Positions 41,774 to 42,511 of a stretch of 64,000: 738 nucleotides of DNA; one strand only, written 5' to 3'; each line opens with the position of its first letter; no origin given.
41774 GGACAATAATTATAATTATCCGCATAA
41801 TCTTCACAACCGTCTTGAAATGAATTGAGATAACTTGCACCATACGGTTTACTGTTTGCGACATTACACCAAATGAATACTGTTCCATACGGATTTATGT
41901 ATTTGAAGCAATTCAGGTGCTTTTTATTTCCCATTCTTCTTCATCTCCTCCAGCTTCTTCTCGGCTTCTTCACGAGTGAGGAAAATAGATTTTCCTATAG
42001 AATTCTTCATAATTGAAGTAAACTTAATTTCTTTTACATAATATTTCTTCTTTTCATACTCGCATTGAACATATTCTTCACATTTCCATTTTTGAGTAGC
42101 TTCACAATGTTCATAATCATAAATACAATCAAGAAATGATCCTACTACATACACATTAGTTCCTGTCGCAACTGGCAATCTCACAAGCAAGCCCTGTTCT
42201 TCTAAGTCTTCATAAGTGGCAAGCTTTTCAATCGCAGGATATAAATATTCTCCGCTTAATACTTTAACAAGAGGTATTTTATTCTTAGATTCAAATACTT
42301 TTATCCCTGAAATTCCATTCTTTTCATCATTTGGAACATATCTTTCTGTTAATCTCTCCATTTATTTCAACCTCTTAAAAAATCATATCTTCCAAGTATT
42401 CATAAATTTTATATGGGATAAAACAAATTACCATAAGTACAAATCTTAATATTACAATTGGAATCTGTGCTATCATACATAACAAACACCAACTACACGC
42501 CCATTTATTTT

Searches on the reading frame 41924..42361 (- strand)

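Call 61: search_protein_families(library=phrogs, proteins=[window:41924-42361:-], max_evalue=0.00001)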
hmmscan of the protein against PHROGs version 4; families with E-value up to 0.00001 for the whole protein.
window:41924-42361:- (145 aa): 1 family
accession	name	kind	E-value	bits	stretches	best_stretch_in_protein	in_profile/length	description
phrog_38832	-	unknown function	4.1e-06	27.7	0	54-140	93-183/186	-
